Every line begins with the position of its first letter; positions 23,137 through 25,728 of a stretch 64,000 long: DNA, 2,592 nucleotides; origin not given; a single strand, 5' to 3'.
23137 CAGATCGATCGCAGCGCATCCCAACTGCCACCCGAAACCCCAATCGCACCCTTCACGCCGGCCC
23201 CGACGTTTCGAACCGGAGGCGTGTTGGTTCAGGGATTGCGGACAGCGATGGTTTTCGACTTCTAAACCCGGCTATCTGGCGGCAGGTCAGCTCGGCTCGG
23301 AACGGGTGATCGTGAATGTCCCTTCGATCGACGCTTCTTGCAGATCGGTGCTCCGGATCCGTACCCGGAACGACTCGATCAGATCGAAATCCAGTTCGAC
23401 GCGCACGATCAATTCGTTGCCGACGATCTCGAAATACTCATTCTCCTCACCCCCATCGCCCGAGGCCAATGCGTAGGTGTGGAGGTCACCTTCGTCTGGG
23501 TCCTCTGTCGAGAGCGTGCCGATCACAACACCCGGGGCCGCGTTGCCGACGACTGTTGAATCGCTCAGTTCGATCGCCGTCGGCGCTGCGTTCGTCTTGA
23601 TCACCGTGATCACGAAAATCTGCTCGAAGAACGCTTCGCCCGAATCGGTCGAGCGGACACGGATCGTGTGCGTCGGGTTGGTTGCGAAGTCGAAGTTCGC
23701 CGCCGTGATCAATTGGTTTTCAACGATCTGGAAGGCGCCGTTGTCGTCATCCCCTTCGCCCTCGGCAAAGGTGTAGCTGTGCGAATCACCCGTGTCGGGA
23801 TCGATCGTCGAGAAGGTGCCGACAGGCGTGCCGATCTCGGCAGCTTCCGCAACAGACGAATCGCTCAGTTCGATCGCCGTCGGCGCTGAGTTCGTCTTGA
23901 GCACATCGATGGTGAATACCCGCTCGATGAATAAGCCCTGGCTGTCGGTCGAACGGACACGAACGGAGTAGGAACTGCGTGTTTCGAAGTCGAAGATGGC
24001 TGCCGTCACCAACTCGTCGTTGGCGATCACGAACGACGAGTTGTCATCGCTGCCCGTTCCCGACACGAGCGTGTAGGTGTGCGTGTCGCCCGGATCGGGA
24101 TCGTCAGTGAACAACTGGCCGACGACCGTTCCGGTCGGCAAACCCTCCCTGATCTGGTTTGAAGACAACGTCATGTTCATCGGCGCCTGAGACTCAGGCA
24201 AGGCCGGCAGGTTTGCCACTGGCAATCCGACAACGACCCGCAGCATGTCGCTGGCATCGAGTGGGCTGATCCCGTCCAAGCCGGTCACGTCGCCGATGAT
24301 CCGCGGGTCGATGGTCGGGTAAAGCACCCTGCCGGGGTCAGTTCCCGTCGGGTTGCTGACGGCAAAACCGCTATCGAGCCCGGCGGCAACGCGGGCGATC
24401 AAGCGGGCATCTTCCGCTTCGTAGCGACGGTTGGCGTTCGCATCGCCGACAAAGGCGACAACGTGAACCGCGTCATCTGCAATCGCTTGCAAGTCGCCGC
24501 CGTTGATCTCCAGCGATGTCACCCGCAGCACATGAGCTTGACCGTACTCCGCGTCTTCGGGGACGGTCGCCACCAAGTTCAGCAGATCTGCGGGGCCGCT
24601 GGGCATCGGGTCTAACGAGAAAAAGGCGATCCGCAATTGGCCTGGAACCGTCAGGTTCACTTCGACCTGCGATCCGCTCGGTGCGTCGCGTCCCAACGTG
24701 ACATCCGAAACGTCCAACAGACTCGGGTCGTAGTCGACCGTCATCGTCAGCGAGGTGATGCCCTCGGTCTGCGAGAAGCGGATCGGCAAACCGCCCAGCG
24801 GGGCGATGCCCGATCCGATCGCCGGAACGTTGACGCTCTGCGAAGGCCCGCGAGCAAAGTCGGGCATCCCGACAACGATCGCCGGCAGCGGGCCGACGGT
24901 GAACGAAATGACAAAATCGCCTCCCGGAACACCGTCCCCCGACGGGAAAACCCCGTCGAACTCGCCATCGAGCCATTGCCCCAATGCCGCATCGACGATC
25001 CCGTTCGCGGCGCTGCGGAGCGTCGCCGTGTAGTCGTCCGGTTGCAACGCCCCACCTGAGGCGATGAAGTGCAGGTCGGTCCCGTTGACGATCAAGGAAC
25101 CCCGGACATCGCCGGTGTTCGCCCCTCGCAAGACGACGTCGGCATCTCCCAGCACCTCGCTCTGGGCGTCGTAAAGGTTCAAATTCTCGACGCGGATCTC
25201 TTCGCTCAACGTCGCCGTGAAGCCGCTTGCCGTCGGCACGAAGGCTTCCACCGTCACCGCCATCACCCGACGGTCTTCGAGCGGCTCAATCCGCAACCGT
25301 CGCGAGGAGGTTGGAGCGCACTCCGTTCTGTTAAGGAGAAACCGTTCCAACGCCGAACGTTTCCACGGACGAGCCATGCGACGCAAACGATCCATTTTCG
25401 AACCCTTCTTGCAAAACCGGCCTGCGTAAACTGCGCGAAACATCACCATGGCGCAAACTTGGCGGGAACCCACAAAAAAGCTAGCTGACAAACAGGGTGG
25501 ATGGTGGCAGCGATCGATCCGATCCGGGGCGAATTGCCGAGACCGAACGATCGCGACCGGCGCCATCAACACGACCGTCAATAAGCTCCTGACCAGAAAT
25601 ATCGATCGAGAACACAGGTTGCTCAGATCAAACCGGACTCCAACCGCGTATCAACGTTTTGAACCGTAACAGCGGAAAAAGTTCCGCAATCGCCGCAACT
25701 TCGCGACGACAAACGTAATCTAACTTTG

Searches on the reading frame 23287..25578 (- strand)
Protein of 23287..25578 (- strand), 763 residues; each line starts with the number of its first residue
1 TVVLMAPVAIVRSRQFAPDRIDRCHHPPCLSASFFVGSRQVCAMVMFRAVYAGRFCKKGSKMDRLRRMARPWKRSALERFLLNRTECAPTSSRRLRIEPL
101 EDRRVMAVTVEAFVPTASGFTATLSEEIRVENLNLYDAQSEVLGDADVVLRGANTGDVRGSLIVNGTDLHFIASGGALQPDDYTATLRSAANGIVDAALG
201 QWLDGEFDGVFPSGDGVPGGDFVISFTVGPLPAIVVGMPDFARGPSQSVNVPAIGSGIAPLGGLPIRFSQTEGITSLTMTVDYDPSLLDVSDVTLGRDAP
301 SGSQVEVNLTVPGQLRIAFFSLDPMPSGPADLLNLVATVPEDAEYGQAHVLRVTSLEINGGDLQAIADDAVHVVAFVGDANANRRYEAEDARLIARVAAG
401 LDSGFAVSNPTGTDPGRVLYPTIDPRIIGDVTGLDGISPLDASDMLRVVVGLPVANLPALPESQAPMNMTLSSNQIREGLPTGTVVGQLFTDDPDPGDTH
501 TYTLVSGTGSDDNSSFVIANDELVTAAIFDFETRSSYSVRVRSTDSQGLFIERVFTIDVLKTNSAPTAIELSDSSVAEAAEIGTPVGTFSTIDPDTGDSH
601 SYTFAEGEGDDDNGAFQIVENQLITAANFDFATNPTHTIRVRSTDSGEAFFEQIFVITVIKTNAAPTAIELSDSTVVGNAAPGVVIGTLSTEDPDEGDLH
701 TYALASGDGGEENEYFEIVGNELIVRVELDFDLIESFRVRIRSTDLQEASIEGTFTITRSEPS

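Call 45: search_protein_families(library=pfam, proteins=[window:23287-25578:-], max_evalue=0.00001)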
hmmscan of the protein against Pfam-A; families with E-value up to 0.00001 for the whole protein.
window:23287-25578:- (763 aa): 3 families
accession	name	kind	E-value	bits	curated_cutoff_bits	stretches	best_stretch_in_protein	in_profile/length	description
PF00028.23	Cadherin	-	1.1e-19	71.1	28.8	0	475-548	4-81/93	Cadherin domain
PF00963.24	Cohesin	-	8.9e-11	42.6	24.1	1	265-369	19-131/139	Cohesin domain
PF07595.18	Planc_extracel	-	2.6e-06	27.3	25.5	1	92-110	2-20/20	Planctomycete extracellular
